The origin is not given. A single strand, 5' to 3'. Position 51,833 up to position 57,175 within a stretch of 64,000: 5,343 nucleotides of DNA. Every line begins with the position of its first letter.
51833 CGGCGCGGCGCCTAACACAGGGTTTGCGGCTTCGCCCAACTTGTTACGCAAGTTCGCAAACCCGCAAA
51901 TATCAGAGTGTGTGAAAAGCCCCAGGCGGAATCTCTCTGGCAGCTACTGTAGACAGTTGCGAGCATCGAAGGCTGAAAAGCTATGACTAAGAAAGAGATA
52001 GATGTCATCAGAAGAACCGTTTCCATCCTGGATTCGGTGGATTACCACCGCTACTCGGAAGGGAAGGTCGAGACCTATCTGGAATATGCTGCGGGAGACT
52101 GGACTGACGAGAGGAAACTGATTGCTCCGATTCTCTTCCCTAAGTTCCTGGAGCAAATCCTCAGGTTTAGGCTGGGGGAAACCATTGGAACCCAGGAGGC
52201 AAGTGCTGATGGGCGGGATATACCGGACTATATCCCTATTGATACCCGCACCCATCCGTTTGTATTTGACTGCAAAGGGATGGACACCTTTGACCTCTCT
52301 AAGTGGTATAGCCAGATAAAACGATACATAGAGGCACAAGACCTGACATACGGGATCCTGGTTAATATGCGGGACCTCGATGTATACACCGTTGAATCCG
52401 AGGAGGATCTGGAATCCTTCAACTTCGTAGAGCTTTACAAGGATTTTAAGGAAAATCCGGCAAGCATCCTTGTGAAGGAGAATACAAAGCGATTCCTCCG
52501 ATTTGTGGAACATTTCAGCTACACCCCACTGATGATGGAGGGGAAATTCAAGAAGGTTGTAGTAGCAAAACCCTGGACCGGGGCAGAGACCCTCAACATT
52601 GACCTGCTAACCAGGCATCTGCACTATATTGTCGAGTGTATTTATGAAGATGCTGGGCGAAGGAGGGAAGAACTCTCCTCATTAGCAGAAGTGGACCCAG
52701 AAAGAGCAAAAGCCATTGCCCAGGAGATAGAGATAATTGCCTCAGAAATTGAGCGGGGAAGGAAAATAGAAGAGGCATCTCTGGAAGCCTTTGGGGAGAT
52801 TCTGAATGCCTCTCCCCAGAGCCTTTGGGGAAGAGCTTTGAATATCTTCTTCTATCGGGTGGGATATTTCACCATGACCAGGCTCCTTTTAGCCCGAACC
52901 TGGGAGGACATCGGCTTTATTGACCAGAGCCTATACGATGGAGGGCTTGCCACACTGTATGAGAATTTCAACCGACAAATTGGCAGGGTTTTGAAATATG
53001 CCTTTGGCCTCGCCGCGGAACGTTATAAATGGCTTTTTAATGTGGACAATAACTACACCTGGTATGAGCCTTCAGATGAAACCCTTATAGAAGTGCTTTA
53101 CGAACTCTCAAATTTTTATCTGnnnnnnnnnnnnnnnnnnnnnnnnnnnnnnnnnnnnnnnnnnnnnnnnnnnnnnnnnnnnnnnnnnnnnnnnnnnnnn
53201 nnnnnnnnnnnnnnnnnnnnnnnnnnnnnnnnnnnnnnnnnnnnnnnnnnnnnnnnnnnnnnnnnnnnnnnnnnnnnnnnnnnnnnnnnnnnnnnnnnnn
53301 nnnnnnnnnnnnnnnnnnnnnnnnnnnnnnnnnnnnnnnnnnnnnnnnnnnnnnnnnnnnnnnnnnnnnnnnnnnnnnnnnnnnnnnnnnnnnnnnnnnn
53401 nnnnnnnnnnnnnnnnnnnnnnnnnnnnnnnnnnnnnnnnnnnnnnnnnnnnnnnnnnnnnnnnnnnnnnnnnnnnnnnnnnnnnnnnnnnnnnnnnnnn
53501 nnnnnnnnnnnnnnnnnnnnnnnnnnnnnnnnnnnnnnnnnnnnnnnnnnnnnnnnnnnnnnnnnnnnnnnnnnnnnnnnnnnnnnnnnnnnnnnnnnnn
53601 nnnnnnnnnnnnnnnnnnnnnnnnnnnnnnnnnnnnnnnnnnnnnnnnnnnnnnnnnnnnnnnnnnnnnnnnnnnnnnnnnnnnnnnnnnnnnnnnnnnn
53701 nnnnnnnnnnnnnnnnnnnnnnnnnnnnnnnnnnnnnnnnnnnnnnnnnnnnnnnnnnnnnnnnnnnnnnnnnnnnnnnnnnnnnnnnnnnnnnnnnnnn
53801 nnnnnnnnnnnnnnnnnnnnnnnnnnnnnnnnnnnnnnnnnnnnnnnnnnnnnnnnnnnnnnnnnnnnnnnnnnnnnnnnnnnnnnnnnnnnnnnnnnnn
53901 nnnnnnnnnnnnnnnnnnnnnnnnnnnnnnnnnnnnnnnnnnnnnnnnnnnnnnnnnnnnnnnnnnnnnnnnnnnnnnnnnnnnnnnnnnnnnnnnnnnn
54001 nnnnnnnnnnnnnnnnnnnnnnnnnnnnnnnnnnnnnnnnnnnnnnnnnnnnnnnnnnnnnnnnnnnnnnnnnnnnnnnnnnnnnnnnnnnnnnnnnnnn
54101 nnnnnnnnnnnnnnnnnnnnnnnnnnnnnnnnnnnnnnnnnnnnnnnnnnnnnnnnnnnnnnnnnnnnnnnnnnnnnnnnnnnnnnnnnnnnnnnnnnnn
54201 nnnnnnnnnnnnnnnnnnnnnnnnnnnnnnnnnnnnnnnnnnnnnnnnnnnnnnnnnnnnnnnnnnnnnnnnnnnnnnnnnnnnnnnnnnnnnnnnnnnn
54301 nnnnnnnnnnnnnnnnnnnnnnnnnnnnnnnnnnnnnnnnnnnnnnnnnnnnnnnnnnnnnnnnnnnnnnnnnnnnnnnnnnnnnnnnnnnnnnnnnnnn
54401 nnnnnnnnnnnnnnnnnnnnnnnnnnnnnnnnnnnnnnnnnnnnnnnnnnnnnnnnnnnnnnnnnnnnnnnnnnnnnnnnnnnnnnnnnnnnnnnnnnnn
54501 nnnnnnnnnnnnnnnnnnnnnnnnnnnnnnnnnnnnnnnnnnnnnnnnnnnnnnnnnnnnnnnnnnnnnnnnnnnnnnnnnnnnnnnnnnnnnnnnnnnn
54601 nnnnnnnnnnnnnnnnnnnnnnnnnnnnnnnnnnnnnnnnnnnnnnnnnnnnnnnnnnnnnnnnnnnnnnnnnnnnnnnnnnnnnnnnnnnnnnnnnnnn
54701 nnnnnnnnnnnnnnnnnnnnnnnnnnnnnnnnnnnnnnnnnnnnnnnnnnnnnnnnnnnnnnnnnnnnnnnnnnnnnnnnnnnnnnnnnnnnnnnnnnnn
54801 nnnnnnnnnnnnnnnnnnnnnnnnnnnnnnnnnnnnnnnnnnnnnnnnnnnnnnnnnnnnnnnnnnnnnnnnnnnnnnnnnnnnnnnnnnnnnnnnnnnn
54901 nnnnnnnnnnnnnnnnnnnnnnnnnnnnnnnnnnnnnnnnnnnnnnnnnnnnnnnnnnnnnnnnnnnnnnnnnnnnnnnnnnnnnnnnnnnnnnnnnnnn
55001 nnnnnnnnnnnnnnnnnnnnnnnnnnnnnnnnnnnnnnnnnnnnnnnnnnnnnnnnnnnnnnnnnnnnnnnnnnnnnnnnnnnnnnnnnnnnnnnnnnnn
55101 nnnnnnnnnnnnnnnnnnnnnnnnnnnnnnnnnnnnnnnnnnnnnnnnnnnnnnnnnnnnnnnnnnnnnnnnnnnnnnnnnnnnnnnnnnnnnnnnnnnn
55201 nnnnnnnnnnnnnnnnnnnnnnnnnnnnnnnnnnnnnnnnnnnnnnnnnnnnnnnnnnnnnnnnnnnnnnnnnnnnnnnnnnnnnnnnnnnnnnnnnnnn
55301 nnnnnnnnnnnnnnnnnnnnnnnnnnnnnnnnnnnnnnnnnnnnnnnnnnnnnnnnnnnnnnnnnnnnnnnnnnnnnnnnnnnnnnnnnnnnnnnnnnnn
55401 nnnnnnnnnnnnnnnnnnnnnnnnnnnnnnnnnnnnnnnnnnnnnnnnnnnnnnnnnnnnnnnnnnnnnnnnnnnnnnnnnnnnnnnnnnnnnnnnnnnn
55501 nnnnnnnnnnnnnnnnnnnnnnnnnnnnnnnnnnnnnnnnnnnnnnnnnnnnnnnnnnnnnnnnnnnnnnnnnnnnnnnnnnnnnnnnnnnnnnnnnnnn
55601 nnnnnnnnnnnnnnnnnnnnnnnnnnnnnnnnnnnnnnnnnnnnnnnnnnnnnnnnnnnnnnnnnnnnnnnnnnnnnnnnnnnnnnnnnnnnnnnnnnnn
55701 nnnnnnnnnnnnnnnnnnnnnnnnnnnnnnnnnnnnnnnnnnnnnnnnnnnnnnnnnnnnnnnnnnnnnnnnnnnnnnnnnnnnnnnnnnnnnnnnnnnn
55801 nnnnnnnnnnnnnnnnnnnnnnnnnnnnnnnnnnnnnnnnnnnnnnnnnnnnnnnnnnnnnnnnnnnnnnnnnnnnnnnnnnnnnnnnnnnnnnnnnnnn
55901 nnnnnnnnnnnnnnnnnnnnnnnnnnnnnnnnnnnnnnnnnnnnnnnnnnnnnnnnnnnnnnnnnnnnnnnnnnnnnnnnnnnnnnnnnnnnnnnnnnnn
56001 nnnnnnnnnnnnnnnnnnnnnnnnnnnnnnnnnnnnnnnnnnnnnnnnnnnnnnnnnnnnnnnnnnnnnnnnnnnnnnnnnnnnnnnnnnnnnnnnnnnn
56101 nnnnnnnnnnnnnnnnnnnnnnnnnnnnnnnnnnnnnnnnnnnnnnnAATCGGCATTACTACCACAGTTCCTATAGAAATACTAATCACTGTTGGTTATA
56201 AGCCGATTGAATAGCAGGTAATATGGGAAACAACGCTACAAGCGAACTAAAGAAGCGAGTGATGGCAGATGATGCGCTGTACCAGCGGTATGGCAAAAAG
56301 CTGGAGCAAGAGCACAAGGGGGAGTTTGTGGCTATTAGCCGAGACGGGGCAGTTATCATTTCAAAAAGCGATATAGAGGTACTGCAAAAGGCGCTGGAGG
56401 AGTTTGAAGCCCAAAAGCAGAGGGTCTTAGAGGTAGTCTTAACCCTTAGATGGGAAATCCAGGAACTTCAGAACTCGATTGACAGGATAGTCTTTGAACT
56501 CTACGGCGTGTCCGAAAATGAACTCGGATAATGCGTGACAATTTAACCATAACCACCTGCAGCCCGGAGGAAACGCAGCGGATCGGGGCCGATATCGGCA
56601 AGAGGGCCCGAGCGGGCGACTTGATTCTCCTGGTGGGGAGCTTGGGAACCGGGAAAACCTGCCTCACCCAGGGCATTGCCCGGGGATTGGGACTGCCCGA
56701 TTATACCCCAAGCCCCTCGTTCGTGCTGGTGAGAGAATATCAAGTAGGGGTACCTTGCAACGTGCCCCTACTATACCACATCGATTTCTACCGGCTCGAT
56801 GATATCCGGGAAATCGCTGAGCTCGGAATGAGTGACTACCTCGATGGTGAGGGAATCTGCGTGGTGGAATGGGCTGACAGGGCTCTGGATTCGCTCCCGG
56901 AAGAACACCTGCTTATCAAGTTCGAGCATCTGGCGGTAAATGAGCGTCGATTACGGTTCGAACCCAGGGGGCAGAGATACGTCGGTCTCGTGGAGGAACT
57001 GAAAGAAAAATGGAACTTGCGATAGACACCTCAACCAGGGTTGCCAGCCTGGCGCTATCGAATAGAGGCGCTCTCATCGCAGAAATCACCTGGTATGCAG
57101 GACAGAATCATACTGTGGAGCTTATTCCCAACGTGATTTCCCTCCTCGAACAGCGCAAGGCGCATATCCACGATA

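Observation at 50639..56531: Island with cytoplasmic S8 peptidase, I9-like small protein, 1202-aa Type IIG-like R-M fusion and three small AT-rich ORFs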

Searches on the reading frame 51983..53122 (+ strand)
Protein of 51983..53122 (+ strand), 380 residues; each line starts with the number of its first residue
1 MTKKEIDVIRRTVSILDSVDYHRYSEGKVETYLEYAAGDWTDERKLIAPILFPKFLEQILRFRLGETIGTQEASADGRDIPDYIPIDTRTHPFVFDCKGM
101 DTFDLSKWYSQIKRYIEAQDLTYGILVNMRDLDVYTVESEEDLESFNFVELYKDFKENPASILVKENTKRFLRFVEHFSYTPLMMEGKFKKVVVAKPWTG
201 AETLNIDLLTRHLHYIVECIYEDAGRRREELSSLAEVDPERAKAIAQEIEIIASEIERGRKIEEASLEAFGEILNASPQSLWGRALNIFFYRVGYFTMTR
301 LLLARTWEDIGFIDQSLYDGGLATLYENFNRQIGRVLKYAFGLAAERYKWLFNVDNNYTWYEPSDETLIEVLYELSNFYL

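Call 45: predict_structure(alignment_id=A2)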
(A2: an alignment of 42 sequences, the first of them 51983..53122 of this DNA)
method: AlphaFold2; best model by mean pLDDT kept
length: 380 residues; sequences in the alignment: 42
mean_pLDDT: 86.2   pTM: 0.75
mean pLDDT of the five models: 86.2, 85.6, 85.0, 81.7, 80.9
residues with pLDDT >= 90: 213; 70-90: 131; 50-70: 20; < 50: 16
segments of 3 or more residues with pLDDT < 50: 73-77, 309-319
pLDDT, mean of each block of 10 residues (from residue 1): 88 97 95 95 94 97 86 54 86 94 93 87 95 90 90 94 95 96 87 74 75 92 92 90 95 92 90 94 96 92 62 44 72 79 76 82 90 78
secondary structure, 60 per line:
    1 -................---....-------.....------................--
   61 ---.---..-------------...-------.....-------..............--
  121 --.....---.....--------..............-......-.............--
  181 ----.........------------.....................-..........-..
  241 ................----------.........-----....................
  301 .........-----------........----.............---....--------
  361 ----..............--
elements in order: H2-17 H21-24 H32-36 H43-58 E83-85 E93-97 H105-118 E123-127 E131-135 E144-147 H148-157 H159-164 H166-178 H185-193 H206-226 H228-237 H239-256 H267-275 H281-309 H321-328 H333-345 H349-352 H365-378

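Call 49: fold_search(model_id=the predicted structure, library=pdb)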
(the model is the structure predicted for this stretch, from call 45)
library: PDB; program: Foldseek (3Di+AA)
matches with E <= 10: 181; with E <= 0.001: 0
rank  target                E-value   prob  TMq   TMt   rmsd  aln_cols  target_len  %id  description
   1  3ot2_A                2.6e-01  0.87  0.17  0.33   5.5       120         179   12  Crystal structure of a putative nuclease belonging to DUF820 (Ava_3926) from Anabaena variabilis ATCC 29413 at 1.96 A  (released 2010-10-06)
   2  1wdj_B                4.8e-01  0.90  0.14  0.32   5.9        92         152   16  Crystal structure of TT1808 from Thermus thermophilus HB8 (released 2004-11-17)
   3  1wdj_A                5.3e-01  0.95  0.14  0.27   3.6        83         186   14  Crystal structure of TT1808 from Thermus thermophilus HB8 (released 2004-11-17)
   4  6thc_C                5.8e-01  0.16  0.12  0.19  11.4       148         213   11  Crystal structure of Mycobacterium smegmatis CoaB in complex with CTP and (4-hydroxyphenyl)(2,3,4-trihydroxyphenyl)met (released 2020-11-25)
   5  7edz_B                9.0e-01  0.30  0.13  0.16  10.8       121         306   12  Crystal Structure of human PPCS in complex with P-HoPan and AMPPNP (released 2021-11-24)
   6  7edz_A                9.4e-01  0.33  0.12  0.15  11.1       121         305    7  Crystal Structure of human PPCS in complex with P-HoPan and AMPPNP (released 2021-11-24)
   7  7edz_C                1.1e+00  0.41  0.16  0.19   9.6       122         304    7  Crystal Structure of human PPCS in complex with P-HoPan and AMPPNP (released 2021-11-24)
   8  6aim_B                1.3e+00  0.23  0.13  0.15  11.5       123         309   11  Cab2 mutant H337A complex with phosphopantothenate-cysteine (released 2019-03-20)
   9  6ai9_A                1.3e+00  0.23  0.13  0.15  10.1       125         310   10  Cab2 mutant-H337A complex with phosphopantothenate (released 2019-03-20)
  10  1p9o_B                1.3e+00  0.20  0.12  0.16  10.1       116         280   10  Crystal Structure of Phosphopantothenoylcysteine Synthetase (released 2003-09-02)
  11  9y1l_A                1.4e+00  0.38  0.16  0.32   5.6       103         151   11  Crystal Structure of Putative Restriction Endonuclease Domain-Containing Protein from Leptospirillum ferriphilum YSK (released 2025-09-10)
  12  8owr_A                1.4e+00  0.14  0.13  0.21  11.7       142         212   12  Crystal structure of Mycobacterium smegmatis CoaB in complex with CTP and 2-(1-(3,4-dihydroxyphenyl)-5-(3-hydroxypheny (released 2024-05-08)
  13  9y1l_B                1.5e+00  0.44  0.16  0.34   5.3       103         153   10  Crystal Structure of Putative Restriction Endonuclease Domain-Containing Protein from Leptospirillum ferriphilum YSK (released 2025-09-10)
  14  6okh_A                1.5e+00  0.41  0.10  0.20   5.2        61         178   15  Structure of an uncharacterized protein from Leptospira borgpetersenii serovar Hardjo-bovis (strain JB197) (released 2019-05-08)
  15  7bto_F                1.6e+00  0.12  0.14  0.13  16.6       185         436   12  EcoR124I-ArdA in the Translocation State (released 2020-05-27)
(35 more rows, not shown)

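Call 69: find_related_loci(query=A2, collection=viral_contigs, flank=8000)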
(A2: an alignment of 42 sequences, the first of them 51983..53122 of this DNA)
Query A2 (380 aa) in viral_contigs; peptide patterns used: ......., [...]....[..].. (x = any residue, [..] = any of these).
126 stretches matched a pattern, but none encodes a relative of the query by tblastn (E <= 1e-3).

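Call 76: search_solved_structures(query=A2, max_evalue=1, show_alignments=0)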
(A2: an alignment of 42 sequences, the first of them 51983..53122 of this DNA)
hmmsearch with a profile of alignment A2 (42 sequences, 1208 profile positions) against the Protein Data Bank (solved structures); distinct sequences matched with E-value up to 1: 14.
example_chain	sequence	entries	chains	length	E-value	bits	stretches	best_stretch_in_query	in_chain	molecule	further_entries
8cxz_A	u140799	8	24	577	1.9e-34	122.1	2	741-1009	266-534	Site-specific DNA-methyltransferase (adenine-specific)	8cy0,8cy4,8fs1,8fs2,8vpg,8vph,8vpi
7lni_A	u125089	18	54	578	2.5e-34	121.7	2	741-1009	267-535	Site-specific DNA-methyltransferase (adenine-specific)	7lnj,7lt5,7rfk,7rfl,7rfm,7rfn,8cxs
7qw5_A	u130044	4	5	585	3.2e-26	94.9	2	582-820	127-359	Modification methylase BseCI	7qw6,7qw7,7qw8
8w0p_A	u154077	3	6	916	2.2e-09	39.1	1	387-472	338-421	RM.BsaXI | site-specific DNA-methyltransferase (adenine-specific)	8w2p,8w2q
3khk_A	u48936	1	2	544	7.9e-08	34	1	355-474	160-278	Type I restriction-modification system methylation subunit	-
7vru_A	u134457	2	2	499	4e-06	28.3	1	332-466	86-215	Site-specific DNA-methyltransferase (adenine-specific)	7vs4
5hr4_C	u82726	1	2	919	3.5e-05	25.2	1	367-505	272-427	MmeI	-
3ufb_A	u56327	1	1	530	0.0007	20.9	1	407-506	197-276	Type I restriction-modification system methyltransferase subunit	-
2okc_A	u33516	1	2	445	0.001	20.4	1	385-467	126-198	Type I restriction enzyme StySJI M protein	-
5ybb_A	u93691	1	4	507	0.0016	19.7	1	391-465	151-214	Type I restriction-modification system methyltransferase subunit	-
7vru_B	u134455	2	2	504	0.015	16.4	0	332-467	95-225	Site-specific DNA-methyltransferase (adenine-specific)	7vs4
2y7c_B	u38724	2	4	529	0.017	16.3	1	386-472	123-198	TYPE I RESTRICTION ENZYME ECOKI M PROTEIN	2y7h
2ar0_A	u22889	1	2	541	0.018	16.3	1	386-472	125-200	Type I restriction enzyme EcoKI M protein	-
3kf6_A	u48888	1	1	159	0.22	12.6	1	157-265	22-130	Protein stn1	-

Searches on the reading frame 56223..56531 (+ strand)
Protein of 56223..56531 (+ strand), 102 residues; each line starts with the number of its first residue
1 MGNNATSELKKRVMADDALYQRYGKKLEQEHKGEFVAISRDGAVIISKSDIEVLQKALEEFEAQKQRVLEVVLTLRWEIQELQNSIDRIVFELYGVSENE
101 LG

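Call 3: search_protein_families(library=pfam, proteins=[window:56223-56531:+], max_evalue=0.1)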
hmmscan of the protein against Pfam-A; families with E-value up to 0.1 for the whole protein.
window:56223-56531:+ (102 aa): 6 families
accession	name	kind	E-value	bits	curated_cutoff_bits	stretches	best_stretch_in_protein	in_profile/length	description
PF18929.5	DUF5678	-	0.0042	17.3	23.2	1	27-59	2-34/49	Family of unknown function (DUF5678)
PF17675.6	APG6_N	-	0.0066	17.3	45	1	15-97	23-94/132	Apg6 coiled-coil region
PF20882.2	Sos7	-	0.011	16.4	27.3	1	27-86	11-71/75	Kinetochore protein Sos7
PF17114.10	Nod1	-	0.017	15.7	28.2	1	17-78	36-98/145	Gef2-related medial cortical node protein Nod1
PF16559.10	GIT_CC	-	0.033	14.3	28.7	1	54-90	21-57/66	GIT coiled-coil Rho guanine nucleotide exchange factor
PF05555.16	DUF762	-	0.091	12.8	25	1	23-87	147-220/245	Coxiella burnetii protein of unknown function (DUF762)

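Call 4: search_protein_families(library=padloc, proteins=[window:56223-56531:+], max_evalue=0.1)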
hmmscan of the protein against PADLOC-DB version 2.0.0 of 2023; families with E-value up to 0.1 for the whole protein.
window:56223-56531:+ (102 aa): 1 family
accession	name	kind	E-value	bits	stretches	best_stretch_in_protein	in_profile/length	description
PDLC03192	Specificity_I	-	0.0013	15.3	1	44-83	367-406/418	Type I specificity subunit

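Call 5: search_protein_families(library=ncbifam, proteins=[window:56223-56531:+], max_evalue=0.1)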
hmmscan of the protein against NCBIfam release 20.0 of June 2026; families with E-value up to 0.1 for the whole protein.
window:56223-56531:+ (102 aa): 0 families

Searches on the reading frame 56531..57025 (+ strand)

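Call 3: search_protein_families(library=pfam, proteins=[window:56531-57025:+], max_evalue=0.1)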
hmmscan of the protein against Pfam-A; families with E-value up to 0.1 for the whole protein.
window:56531-57025:+ (164 aa): 6 families
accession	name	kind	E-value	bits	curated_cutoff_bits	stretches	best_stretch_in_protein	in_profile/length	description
PF02367.23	TsaE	-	2.4e-35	121.7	26.6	1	11-139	3-126/128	Threonylcarbamoyl adenosine biosynthesis protein TsaE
PF06068.19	TIP49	-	0.019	14.6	23.8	1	26-54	47-75/347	TIP49 P-loop domain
PF12775.13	AAA_7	-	0.032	14.2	25.8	1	15-54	19-58/181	P-loop containing dynein motor region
PF13481.12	AAA_25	-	0.053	13.6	27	1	27-51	31-55/195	AAA domain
PF00004.35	AAA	-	0.06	14.2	21.2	1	32-56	1-25/131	ATPase family associated with various cellular activities (AAA)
PF05496.18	RuvB_N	-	0.071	13.3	27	1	24-55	28-59/159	Holliday junction DNA helicase RuvB P-loop domain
